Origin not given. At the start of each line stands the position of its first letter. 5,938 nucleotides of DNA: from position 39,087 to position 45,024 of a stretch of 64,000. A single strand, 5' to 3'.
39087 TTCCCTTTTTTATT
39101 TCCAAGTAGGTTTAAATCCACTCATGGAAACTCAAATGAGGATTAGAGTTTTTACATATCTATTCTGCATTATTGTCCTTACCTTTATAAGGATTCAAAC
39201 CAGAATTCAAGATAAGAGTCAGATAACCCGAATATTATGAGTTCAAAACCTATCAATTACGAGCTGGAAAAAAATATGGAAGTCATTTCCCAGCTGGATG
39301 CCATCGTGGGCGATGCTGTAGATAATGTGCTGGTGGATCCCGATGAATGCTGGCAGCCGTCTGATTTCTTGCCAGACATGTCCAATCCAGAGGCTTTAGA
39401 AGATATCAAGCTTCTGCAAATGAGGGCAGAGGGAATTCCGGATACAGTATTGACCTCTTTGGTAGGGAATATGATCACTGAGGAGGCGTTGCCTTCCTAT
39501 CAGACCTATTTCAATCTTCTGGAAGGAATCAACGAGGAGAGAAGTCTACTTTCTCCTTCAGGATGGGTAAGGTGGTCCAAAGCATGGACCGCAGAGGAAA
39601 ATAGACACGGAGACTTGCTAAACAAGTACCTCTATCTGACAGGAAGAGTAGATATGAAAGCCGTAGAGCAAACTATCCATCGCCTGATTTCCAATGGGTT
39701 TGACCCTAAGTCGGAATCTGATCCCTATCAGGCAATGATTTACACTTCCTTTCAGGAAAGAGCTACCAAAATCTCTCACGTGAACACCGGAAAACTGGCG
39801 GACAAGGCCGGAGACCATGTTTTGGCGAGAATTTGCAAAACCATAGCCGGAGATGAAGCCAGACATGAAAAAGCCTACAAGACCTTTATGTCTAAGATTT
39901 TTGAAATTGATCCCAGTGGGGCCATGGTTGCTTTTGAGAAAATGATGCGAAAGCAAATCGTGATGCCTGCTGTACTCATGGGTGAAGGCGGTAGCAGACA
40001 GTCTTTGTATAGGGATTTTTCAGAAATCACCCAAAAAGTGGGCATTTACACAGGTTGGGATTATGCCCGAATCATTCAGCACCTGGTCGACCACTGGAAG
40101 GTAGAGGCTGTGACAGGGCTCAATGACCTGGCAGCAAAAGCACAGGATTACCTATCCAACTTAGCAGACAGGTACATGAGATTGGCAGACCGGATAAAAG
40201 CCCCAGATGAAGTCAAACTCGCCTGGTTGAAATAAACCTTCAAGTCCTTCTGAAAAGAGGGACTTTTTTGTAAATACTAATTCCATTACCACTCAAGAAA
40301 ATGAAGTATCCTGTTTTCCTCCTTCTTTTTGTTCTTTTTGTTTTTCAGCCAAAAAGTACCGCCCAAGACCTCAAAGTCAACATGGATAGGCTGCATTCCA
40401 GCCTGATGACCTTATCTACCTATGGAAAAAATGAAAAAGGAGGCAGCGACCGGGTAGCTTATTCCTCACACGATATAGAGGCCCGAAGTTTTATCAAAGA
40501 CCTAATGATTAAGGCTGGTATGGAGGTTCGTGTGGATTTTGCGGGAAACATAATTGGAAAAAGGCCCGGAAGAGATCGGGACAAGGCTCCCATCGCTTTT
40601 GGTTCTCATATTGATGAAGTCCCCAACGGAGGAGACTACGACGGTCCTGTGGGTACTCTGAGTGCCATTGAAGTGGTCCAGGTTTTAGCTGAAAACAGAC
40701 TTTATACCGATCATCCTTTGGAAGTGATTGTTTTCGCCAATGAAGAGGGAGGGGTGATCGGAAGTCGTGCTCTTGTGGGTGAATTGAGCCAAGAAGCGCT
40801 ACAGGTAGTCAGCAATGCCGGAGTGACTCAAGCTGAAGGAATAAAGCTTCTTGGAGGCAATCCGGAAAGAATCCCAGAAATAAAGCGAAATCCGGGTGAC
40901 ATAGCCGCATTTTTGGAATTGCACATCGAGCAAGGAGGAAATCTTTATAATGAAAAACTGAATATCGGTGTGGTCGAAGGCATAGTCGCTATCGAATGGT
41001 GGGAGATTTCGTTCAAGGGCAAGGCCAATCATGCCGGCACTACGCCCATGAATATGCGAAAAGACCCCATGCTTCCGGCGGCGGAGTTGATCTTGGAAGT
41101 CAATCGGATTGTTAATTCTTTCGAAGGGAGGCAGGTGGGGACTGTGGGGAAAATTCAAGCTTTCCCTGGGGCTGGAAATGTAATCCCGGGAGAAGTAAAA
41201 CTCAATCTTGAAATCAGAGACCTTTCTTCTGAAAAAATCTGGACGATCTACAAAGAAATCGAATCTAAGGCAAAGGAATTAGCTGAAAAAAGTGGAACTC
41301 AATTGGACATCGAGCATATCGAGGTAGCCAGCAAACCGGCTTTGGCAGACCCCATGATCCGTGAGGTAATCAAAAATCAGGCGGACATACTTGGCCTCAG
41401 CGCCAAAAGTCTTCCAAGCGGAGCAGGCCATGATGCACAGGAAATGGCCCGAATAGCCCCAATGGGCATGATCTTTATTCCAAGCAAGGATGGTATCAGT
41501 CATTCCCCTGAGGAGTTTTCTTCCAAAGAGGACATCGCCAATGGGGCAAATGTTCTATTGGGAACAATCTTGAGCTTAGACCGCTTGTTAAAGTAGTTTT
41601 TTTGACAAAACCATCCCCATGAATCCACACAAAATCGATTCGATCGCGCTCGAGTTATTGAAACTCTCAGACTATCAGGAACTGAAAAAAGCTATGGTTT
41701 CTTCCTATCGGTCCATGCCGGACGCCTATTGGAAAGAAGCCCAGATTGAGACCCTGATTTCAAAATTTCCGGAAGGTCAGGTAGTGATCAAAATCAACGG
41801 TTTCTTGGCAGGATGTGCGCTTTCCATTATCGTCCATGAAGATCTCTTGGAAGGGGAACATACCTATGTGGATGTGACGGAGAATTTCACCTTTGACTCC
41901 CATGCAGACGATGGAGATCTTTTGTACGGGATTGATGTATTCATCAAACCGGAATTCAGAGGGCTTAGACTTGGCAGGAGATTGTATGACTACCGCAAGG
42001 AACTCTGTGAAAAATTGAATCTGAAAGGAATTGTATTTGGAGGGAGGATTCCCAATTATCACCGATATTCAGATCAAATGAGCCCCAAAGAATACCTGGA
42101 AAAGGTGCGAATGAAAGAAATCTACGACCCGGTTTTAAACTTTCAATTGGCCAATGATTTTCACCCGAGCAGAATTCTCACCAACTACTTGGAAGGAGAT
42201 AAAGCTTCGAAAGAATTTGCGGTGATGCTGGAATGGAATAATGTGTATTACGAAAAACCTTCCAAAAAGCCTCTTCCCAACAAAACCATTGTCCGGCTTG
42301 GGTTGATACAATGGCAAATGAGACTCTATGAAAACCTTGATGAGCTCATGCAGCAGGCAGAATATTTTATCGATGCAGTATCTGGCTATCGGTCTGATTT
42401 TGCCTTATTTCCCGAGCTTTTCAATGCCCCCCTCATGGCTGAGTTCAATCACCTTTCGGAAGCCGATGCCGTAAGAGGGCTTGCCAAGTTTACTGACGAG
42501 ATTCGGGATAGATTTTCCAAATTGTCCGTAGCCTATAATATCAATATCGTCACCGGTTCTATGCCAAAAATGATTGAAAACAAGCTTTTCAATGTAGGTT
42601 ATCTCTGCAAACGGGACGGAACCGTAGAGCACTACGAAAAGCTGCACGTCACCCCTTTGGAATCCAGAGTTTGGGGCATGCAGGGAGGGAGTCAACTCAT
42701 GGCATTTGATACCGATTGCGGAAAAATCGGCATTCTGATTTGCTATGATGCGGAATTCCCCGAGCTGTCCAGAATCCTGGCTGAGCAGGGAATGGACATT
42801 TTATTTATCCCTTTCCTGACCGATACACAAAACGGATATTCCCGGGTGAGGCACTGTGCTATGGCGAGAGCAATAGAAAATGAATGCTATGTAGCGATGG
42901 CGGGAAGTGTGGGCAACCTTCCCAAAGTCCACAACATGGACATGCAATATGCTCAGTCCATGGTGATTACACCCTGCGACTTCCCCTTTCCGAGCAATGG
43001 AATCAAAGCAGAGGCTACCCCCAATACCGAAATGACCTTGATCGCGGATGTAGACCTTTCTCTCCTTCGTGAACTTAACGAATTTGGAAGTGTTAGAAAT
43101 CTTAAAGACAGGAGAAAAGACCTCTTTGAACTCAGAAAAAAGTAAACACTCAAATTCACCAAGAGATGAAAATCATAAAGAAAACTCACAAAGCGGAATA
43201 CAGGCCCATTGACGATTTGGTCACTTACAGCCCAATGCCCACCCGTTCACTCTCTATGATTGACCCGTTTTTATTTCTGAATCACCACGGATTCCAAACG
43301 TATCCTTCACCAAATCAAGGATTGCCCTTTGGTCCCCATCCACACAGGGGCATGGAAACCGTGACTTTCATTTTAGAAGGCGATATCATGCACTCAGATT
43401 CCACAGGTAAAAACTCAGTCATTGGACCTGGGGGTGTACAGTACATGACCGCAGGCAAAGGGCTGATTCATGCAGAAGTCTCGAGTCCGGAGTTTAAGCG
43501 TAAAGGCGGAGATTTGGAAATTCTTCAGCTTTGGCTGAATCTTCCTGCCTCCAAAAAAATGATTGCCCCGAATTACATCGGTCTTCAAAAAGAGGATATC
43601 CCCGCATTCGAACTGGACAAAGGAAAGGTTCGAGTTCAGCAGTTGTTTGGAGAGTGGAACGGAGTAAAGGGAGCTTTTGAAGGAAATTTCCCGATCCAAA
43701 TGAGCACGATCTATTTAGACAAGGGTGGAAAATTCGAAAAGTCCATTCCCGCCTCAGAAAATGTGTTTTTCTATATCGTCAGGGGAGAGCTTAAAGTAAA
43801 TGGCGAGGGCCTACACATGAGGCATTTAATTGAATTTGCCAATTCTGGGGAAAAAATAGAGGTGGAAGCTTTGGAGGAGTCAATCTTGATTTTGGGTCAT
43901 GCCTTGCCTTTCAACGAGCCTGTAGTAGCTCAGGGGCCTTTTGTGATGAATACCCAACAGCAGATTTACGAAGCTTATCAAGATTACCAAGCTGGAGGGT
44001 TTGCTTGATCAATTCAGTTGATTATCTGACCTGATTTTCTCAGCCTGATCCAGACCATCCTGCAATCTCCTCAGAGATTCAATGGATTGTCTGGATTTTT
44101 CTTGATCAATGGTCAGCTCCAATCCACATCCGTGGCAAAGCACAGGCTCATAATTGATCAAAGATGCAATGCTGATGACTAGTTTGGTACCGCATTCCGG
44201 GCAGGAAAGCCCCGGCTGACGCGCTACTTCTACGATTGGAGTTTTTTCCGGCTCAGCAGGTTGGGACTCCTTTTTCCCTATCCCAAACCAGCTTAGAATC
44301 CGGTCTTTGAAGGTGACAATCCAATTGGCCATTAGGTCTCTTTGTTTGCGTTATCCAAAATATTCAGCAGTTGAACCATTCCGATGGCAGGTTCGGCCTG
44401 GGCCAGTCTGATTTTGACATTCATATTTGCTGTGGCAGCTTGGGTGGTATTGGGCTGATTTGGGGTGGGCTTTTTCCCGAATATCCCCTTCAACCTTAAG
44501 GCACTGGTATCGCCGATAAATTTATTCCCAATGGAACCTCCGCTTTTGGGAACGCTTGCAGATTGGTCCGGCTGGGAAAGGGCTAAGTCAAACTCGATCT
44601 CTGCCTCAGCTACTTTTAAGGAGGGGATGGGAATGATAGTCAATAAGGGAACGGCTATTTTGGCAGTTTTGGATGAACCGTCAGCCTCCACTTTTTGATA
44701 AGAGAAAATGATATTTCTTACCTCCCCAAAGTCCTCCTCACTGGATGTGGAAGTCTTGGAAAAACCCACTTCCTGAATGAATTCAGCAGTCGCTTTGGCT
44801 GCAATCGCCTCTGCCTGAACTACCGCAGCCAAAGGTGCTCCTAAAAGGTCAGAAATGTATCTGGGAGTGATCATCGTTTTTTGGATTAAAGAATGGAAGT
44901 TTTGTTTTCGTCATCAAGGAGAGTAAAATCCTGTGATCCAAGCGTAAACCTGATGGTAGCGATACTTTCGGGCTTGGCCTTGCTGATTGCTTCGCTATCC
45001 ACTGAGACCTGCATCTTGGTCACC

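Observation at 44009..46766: Translationally coupled four-gene operon: three paralogous unknown-function proteins plus a zinc-ribbon protein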

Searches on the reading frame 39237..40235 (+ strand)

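Call 93: search_protein_families(library=pfam, proteins=[window:39237-40235:+], max_evalue=0.00001)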
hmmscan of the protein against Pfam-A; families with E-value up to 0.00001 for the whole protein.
window:39237-40235:+ (332 aa): 1 family
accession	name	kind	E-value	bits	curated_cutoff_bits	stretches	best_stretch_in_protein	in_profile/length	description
PF03405.20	FA_desaturase_2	-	2.1e-125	418.4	22.7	1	13-322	2-309/325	Fatty acid desaturase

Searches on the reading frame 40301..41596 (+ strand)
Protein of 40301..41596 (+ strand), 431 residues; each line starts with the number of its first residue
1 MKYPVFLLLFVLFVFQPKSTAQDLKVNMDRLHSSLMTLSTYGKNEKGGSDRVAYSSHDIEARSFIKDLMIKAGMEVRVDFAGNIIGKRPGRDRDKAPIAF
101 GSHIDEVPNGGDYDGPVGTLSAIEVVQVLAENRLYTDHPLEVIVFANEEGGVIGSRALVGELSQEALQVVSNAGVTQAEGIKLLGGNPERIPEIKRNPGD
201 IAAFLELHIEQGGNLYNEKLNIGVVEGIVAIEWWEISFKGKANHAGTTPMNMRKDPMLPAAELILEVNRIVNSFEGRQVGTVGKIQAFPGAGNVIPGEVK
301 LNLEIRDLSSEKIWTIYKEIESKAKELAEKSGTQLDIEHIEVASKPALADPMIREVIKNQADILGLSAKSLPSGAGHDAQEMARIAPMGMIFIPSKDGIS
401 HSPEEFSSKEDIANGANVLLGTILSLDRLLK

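Call 93: search_protein_families(library=pfam, proteins=[window:40301-41596:+], max_evalue=0.00001)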
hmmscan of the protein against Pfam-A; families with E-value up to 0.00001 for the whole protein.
window:40301-41596:+ (431 aa): 3 families
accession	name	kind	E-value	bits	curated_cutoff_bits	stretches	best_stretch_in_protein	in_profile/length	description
PF01546.33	Peptidase_M20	-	3.5e-25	89.6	24.6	1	99-424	1-205/206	Peptidase family M20/M25/M40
PF04389.22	Peptidase_M28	-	8.7e-10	39.1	21.3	1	83-174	1-93/193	Peptidase family M28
PF07687.19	M20_dimer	-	3.5e-08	33.8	21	1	233-330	8-105/107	Peptidase dimerisation domain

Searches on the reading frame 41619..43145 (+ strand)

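Call 93: search_protein_families(library=pfam, proteins=[window:41619-43145:+], max_evalue=0.00001)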
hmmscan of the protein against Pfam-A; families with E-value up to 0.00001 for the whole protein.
window:41619-43145:+ (508 aa): 1 family
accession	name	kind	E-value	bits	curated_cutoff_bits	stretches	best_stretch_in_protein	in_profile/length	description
PF00795.27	CN_hydrolase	-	1.4e-35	123.3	23.2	1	229-486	4-254/256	Carbon-nitrogen hydrolase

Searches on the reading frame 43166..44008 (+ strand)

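Call 93: search_protein_families(library=pfam, proteins=[window:43166-44008:+], max_evalue=0.00001)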
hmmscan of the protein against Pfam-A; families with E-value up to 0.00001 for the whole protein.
window:43166-44008:+ (280 aa): 2 families
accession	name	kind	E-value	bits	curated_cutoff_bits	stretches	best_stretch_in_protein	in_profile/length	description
PF02678.22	Pirin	-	1.7e-28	99.2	26.1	1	26-124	10-108/108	Pirin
PF05726.19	Pirin_C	-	2.3e-22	79.8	27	1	182-279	4-102/103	Pirin C-terminal cupin domain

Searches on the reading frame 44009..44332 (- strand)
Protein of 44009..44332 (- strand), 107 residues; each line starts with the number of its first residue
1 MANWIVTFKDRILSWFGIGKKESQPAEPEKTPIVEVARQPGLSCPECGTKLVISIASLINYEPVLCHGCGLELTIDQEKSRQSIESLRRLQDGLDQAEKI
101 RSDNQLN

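Call 3: search_protein_families(library=pfam, proteins=[window:44009-44332:-], max_evalue=1)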
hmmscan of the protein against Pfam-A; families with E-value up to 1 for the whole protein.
window:44009-44332:- (107 aa): 22 families
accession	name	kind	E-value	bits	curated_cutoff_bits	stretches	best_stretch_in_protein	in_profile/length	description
PF22289.1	DmmA-like_C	-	0.00044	20.6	27.4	1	62-77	17-32/44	Dimethylamine monooxygenase subunit DmmA-like, C-terminal domain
PF07503.17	zf-HYPF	-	0.0037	17.5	23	0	40-53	20-33/34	HypF finger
PF19335.5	HMBD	-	0.0044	17.4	23.6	1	39-52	14-26/28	Heavy metal binding domain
PF21344.3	Zn_ribbon_LysW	-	0.0066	16.5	27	1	43-73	2-31/46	Alpha-aminoadipate carrier protein LysW-like, globular domain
PF14354.12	Lar_restr_allev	-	0.021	15.5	28.6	1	43-78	5-44/58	Restriction alleviation protein Lar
PF03119.21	DNA_ligase_ZBD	-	0.03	14.7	25.8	1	44-52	2-10/27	NAD-dependent DNA ligase C4 zinc finger domain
PF12773.13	DZR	-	0.031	14.9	27.3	1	43-75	14-36/45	Double zinc ribbon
PF25169.1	DUF7830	-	0.038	14.3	27.5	0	38-54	31-47/72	Domain of unknown function (DUF7830)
PF08792.16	A2L_zn_ribbon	-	0.056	13.6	22.9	0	39-49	19-29/33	A2L zinc ribbon domain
PF13005.12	zf-IS66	-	0.082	13.8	27.3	0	30-48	28-46/46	zinc-finger binding domain of transposase IS66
PF23137.1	HVO_0758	-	0.085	13.1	27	0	60-89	17-44/55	HVO_0758 mu-protein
PF14369.11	Zn_ribbon_19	-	0.11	13.1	30.8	0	38-49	17-29/35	zinc-ribbon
PF13717.11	Zn_ribbon_4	-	0.14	12.6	30.3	0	43-50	4-11/36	zinc-ribbon domain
PF09723.15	Zn_ribbon_8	-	0.14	12.6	34.4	0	33-50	18-36/41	Zinc ribbon domain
PF09538.15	FYDLN_acid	-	0.15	13.2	23.9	1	44-90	12-54/105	Protein of unknown function (FYDLN_acid)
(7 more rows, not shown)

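Call 4: search_protein_families(library=ncbifam, proteins=[window:44009-44332:-], max_evalue=1)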
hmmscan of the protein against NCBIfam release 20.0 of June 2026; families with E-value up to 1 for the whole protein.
window:44009-44332:- (107 aa): 11 families
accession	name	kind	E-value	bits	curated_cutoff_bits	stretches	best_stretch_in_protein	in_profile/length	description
NF047912.1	ECs_2282_CxxC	subfamily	1.9e-05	24.5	37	1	42-76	3-40/60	ECs_2282 family putative zinc-binding protein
NF011482.0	PRK14892.1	equivalog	0.0022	17.8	109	1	42-85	22-64/101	putative transcription elongation factor Elf1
NF041070.1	carrier_LysW_Arch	domain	0.0031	17.5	75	1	43-85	4-46/57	alpha-aminoadipate/glutamate carrier protein LysW/ArgW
NF033497.1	rubre_like_arch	subfamily_domain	0.0065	16.2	32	1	33-51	9-26/34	rubrerythrin-like domain-containing protein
NF041259.1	mono_DmmA_fam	domain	0.016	15.5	60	1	44-82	54-89/101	dimethylamine monooxygenase subunit DmmA family protein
TIGR03655.1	anti_R_Lar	subfamily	0.017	15.4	39.6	1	43-80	3-45/55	Lar family restriction alleviation protein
TIGR03831.1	YgiT_finger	domain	0.028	14.7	20.2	1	20-51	12-42/46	YgiT-type zinc finger protein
TIGR03830.1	CxxCG_CxxCG_HTH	subfamily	0.029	14.1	61.8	0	30-52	21-42/127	type II TA system antitoxin MqsA family protein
NF001607.0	PRK00398.1-4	equivalog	0.036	13.8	89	0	41-52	28-39/53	DNA-directed RNA polymerase subunit P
NF041912.1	HVO_0758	equivalog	0.12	12.3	70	0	43-50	44-51/55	HVO_0758 family zinc finger protein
NF041913.1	HVO_2142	equivalog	0.2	11.6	90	0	43-54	13-24/48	HVO_2142 family zinc finger protein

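Call 6: search_protein_families(library=padloc, proteins=[window:44009-44332:-], max_evalue=1)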
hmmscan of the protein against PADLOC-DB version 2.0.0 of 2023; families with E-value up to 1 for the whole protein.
window:44009-44332:- (107 aa): 0 families

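Call 7: search_protein_families(library=phrogs, proteins=[window:44009-44332:-], max_evalue=1)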
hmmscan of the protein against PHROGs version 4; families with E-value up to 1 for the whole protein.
window:44009-44332:- (107 aa): 18 families
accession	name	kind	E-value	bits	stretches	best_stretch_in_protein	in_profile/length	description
phrog_13157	-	unknown function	0.00042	21.4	1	43-70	19-48/56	-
phrog_4852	-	unknown function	0.0026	18.5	1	37-82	9-48/194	-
phrog_3260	-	unknown function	0.0052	17.9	1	61-81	31-51/64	-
phrog_10675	-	unknown function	0.017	16.4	1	42-98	6-65/98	-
phrog_4875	-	unknown function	0.033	15.3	1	42-95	13-57/77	-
phrog_5631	-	unknown function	0.039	15.1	0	42-54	40-52/67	-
phrog_28451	-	unknown function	0.044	14.8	1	40-91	15-66/67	-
phrog_17873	-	unknown function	0.055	14.8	0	64-98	14-46/69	-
phrog_9188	-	unknown function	0.063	14.5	1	42-76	39-67/70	-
phrog_8248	-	unknown function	0.084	13.7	1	39-53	20-34/50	-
phrog_5624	-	unknown function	0.15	12.9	0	43-52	8-17/29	-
phrog_13234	-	unknown function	0.22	12.2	1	33-51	3-21/37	-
phrog_5602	-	unknown function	0.23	12.1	1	43-78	20-57/60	-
phrog_12986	-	unknown function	0.25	12.5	0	44-102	9-62/130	-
phrog_4538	-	unknown function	0.25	11.1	1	43-70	201-227/447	-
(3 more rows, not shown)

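Call 37: find_homologous_proteins(query=window:44009-44332:-)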
Query window:44009-44332:- (107 aa): 9 proteins with E <= 0.001 among 10 candidates.
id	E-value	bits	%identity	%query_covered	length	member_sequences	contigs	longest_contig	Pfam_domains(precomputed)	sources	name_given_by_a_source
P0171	3.2e-65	235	100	100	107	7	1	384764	-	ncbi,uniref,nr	ncbi:hypothetical protein [Algoriphagus confluentis]|uniref:Transcription factor zinc-finger domain-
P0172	1.4e-37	146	64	99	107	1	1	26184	-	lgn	-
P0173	1.6e-36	142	63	99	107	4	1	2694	-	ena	-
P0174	6.2e-36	140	64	99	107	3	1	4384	-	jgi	jgi:DNA-directed RNA polymerase subunit RPC12/RpoP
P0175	1.1e-35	140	62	99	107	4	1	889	-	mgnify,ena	mgnify:CR=1 FL=1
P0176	2.4e-35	139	62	99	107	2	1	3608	-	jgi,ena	-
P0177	3.3e-35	138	61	99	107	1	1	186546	-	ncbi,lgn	-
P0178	1.5e-34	136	59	99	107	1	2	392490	-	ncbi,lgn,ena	-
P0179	9.0e-34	133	54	99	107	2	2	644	-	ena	-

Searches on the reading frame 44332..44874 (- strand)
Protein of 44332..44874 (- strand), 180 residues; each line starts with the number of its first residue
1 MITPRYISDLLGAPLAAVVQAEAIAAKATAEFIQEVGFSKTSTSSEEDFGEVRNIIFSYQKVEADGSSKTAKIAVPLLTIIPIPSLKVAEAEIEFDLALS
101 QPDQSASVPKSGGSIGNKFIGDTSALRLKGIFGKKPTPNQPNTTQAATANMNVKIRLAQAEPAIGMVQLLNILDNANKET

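Call 3: search_protein_families(library=pfam, proteins=[window:44332-44874:-], max_evalue=1)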
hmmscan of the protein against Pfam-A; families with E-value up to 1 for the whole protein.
window:44332-44874:- (180 aa): 1 family
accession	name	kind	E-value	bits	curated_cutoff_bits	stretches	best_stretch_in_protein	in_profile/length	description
PF11655.13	DUF2589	-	1.8e-21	77.5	23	1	7-175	2-153/154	Protein of unknown function (DUF2589)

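Call 4: search_protein_families(library=ncbifam, proteins=[window:44332-44874:-], max_evalue=1)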
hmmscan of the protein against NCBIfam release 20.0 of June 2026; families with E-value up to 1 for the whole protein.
window:44332-44874:- (180 aa): 0 families

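Call 6: search_protein_families(library=padloc, proteins=[window:44332-44874:-], max_evalue=1)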
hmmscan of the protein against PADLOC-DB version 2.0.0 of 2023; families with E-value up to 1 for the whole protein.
window:44332-44874:- (180 aa): 0 families

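Call 7: search_protein_families(library=phrogs, proteins=[window:44332-44874:-], max_evalue=1)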
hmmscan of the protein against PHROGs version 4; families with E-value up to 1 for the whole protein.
window:44332-44874:- (180 aa): 0 families
